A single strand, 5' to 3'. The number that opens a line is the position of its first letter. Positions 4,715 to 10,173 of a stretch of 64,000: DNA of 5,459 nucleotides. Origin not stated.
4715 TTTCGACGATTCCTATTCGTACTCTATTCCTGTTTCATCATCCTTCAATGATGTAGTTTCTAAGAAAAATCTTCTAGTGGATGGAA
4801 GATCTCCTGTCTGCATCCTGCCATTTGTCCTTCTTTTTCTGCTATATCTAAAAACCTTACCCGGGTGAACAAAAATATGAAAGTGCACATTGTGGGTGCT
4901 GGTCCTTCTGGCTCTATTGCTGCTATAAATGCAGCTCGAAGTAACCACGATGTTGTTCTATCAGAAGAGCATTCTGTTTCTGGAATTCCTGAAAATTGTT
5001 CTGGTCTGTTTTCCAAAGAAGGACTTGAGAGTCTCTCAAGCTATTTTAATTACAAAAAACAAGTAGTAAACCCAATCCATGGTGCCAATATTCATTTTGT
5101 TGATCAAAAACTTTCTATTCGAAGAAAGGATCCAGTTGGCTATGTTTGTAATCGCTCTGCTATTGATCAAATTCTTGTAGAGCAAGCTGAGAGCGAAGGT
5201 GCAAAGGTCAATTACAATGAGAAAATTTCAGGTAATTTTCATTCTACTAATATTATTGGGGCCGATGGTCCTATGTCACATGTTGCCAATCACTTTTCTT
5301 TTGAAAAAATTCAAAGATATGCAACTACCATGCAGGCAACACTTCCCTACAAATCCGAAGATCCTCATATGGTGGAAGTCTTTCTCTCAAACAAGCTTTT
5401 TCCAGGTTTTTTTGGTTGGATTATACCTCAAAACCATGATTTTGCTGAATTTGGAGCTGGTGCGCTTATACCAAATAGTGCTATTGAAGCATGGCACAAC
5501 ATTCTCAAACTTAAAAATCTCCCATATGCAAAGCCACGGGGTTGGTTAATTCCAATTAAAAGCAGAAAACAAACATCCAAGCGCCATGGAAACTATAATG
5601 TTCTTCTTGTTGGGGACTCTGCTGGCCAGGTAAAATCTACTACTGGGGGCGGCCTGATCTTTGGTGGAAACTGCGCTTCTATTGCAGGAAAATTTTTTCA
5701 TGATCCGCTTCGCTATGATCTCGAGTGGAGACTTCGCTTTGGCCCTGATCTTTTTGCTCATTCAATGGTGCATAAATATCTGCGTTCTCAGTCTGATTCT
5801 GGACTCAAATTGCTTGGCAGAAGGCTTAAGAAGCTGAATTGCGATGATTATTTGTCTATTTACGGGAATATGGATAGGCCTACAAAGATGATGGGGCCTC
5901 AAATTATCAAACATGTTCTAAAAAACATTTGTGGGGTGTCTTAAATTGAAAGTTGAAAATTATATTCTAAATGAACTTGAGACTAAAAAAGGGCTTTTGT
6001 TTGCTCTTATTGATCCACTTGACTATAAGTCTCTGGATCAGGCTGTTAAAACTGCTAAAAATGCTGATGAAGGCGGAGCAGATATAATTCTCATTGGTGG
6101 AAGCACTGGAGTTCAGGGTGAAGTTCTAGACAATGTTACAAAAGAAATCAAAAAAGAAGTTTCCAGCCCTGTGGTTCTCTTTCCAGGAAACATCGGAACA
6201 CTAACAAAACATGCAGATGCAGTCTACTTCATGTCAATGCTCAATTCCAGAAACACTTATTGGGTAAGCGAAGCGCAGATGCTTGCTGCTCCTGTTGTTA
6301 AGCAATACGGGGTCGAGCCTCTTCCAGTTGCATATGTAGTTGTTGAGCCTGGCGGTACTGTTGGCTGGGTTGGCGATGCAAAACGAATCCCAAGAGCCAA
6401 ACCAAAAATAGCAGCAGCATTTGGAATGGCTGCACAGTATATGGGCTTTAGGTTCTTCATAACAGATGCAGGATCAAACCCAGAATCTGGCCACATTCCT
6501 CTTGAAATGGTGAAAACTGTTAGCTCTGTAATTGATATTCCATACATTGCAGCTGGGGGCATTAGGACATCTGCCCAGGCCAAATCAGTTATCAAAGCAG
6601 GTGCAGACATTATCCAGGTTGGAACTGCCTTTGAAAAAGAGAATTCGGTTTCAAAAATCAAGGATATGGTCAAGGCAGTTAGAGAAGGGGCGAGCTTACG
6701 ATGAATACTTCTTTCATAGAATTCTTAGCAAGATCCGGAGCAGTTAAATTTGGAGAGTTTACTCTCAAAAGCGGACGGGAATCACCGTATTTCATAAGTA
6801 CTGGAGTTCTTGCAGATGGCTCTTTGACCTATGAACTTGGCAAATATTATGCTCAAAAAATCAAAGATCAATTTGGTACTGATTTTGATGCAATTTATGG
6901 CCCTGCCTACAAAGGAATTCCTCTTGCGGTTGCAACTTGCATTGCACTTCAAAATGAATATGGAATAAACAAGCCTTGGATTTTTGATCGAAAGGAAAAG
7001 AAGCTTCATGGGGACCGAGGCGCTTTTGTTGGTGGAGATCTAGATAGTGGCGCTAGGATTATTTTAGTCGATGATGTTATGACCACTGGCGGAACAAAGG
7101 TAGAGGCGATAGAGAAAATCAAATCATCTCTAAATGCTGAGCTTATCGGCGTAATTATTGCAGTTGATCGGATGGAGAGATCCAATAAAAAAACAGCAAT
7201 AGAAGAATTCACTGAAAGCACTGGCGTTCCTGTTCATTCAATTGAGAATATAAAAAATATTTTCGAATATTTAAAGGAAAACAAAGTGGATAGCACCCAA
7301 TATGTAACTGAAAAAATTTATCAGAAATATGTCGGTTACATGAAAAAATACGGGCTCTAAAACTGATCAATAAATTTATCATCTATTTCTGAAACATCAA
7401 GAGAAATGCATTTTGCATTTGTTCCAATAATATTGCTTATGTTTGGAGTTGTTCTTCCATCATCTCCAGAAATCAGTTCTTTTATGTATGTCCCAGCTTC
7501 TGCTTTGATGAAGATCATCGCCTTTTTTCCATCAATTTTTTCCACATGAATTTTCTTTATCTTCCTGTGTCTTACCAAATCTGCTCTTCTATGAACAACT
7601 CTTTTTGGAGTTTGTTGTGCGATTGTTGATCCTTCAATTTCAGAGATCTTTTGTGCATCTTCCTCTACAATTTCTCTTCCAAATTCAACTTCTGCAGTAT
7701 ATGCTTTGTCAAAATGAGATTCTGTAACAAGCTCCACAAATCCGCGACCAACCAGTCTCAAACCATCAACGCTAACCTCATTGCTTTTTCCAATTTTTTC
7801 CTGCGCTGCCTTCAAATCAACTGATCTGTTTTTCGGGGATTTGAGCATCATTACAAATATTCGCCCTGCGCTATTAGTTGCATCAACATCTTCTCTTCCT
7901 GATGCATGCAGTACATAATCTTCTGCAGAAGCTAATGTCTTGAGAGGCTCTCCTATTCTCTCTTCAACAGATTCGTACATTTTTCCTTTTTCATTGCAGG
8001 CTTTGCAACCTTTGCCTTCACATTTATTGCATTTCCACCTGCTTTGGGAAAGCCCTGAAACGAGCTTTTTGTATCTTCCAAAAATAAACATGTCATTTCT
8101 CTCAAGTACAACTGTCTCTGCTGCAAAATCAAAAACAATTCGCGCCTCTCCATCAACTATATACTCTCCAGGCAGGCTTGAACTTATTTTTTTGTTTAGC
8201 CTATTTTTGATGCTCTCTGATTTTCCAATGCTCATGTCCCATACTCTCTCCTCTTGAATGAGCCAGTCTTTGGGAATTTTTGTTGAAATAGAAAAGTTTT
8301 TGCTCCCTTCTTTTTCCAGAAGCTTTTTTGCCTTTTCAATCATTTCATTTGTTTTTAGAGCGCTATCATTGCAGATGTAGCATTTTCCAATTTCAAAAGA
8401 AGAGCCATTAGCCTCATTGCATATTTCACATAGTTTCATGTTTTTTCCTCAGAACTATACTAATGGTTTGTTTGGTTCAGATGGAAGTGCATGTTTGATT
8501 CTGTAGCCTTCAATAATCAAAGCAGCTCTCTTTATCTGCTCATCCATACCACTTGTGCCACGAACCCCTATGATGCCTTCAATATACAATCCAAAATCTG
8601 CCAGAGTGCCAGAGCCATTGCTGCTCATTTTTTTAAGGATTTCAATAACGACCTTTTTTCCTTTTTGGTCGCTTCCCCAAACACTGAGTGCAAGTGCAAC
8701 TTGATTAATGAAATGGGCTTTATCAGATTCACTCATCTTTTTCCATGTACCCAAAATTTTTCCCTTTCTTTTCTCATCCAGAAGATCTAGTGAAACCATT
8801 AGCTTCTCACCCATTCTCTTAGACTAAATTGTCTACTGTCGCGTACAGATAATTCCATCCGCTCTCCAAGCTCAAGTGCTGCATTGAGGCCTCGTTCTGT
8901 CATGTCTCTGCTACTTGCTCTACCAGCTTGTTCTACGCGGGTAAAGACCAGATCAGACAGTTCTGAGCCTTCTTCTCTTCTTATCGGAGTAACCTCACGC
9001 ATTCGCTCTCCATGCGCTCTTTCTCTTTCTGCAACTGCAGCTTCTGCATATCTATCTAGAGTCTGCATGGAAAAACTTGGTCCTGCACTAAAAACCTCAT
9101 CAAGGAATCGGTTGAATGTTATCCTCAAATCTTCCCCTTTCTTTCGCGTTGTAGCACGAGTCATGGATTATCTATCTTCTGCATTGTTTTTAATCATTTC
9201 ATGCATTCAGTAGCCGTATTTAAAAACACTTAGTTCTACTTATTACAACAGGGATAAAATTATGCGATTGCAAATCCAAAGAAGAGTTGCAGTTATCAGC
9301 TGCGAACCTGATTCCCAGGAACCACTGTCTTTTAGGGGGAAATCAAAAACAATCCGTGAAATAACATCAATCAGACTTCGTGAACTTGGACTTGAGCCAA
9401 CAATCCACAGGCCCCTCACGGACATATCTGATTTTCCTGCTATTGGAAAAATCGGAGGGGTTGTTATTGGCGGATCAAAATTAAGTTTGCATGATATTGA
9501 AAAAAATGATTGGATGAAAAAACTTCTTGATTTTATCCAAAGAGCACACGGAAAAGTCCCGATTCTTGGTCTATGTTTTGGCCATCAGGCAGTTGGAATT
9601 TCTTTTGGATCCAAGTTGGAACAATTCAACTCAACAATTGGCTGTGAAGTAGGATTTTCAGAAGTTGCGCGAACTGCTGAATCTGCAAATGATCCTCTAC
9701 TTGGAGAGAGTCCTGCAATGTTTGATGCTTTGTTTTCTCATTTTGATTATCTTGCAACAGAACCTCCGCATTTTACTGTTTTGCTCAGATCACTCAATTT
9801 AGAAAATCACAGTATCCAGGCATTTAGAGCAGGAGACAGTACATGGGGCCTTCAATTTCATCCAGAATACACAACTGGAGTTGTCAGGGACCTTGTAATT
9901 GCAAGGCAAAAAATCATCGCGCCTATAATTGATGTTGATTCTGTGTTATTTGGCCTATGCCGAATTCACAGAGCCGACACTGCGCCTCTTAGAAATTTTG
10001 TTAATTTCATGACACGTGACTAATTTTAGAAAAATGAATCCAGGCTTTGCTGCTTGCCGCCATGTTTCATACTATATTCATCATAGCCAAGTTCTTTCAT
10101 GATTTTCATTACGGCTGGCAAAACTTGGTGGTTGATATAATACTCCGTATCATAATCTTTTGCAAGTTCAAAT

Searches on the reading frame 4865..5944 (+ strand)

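Call 28: search_protein_families(library=pfam, proteins=[window:4865-5944:+], max_evalue=0.001)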
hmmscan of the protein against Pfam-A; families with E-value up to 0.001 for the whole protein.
window:4865-5944:+ (359 aa): 5 families
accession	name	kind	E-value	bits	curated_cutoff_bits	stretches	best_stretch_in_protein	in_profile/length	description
PF01494.25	FAD_binding_3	-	3e-07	30.5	22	0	5-122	2-124/349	FAD binding domain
PF12831.13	FAD_oxidored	-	4.1e-07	30.1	27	1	7-123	2-113/416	FAD dependent oxidoreductase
PF13450.12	NAD_binding_8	-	9.1e-05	23.1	21.9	1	9-40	1-32/68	NAD(P)-binding Rossmann-like domain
PF22578.2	GGR_cat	-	0.00038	20.7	27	1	154-204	4-54/88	Geranylgeranyl reductase catalytic domain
PF01134.28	GIDA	-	0.00059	19.4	22.1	1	6-36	1-31/391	Glucose inhibited division protein A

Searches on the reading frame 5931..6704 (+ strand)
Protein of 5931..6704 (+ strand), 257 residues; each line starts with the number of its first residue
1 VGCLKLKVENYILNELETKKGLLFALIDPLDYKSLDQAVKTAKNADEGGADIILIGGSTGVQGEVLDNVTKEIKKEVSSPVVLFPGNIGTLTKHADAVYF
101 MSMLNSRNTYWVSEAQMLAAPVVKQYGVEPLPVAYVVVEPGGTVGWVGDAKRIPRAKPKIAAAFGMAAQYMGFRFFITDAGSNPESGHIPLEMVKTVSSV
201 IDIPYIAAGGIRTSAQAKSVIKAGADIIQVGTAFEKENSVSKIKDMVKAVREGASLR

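Call 28: search_protein_families(library=pfam, proteins=[window:5931-6704:+], max_evalue=0.001)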
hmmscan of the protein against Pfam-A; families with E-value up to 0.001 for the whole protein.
window:5931-6704:+ (257 aa): 8 families
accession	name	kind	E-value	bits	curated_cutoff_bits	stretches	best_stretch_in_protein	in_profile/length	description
PF01884.23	PcrB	-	1.6e-46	159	23.9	1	25-248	10-224/226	PcrB family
PF03060.21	NMO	-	1.1e-08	35.3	28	1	191-242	182-235/331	Nitronate monooxygenase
PF01180.27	DHO_dh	-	8.9e-08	32.1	27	1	189-247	225-287/291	Dihydroorotate dehydrogenase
PF00478.31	IMPDH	-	3.6e-07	29.9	25.6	0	191-232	133-174/345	IMP dehydrogenase / GMP reductase domain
PF00977.27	His_biosynth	-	4.4e-06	26.7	23.6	1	185-246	56-115/228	Histidine biosynthesis protein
PF04131.20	NanE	-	4.5e-05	23.2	27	0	191-242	134-184/192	Putative N-acetylmannosamine-6-phosphate epimerase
PF02581.23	TMP-TENI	-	8.7e-05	22.4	27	1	166-233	114-179/180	Thiamine monophosphate synthase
PF00809.28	Pterin_bind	-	0.00049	20.2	25.5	0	29-71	14-56/244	Pterin binding enzyme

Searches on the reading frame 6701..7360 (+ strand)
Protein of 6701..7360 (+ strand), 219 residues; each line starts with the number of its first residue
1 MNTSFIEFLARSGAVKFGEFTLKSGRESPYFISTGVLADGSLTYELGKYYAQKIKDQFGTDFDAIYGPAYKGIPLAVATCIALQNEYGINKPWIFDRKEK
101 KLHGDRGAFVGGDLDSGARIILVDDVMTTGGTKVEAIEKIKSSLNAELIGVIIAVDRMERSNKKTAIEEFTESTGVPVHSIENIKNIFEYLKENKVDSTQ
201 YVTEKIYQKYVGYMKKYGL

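Call 28: search_protein_families(library=pfam, proteins=[window:6701-7360:+], max_evalue=0.001)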
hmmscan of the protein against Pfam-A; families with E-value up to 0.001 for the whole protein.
window:6701-7360:+ (219 aa): 3 families
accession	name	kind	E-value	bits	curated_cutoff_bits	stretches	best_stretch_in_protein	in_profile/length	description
PF00156.33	Pribosyltran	-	2.4e-12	46.9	26.3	1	48-166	16-135/158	Phosphoribosyl transferase domain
PF15609.12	PRTase_2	-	5.9e-07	29.7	28.8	1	115-183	117-184/188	Phosphoribosyl transferase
PF24390.1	PRTase-CE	-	0.00016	22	27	1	116-214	104-200/253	PRTase-CE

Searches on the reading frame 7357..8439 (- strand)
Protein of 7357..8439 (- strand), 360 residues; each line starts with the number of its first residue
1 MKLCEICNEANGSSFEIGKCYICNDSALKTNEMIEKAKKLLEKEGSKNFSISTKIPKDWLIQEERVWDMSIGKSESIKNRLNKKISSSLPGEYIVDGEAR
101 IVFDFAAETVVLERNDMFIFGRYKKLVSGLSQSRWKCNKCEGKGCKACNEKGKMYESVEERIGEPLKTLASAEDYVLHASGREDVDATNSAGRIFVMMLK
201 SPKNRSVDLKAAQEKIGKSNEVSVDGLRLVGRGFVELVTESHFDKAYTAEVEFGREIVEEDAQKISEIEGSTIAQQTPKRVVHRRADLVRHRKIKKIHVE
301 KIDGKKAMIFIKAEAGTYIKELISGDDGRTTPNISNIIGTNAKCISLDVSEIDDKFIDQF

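Call 28: search_protein_families(library=pfam, proteins=[window:7357-8439:-], max_evalue=0.001)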
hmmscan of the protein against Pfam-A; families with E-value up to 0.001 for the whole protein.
window:7357-8439:- (360 aa): 1 family
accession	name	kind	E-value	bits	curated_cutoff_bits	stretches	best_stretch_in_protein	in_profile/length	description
PF21238.2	Pus10_C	-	1.4e-59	201.9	27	1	118-353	1-232/232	Pus10, C-terminal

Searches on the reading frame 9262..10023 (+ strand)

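Call 28: search_protein_families(library=pfam, proteins=[window:9262-10023:+], max_evalue=0.001)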
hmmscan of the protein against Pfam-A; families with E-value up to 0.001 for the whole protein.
window:9262-10023:+ (253 aa): 1 family
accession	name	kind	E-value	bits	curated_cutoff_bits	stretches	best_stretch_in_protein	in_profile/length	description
PF00117.34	GATase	-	3e-15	56.8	22.8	1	38-208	16-178/190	Glutamine amidotransferase class-I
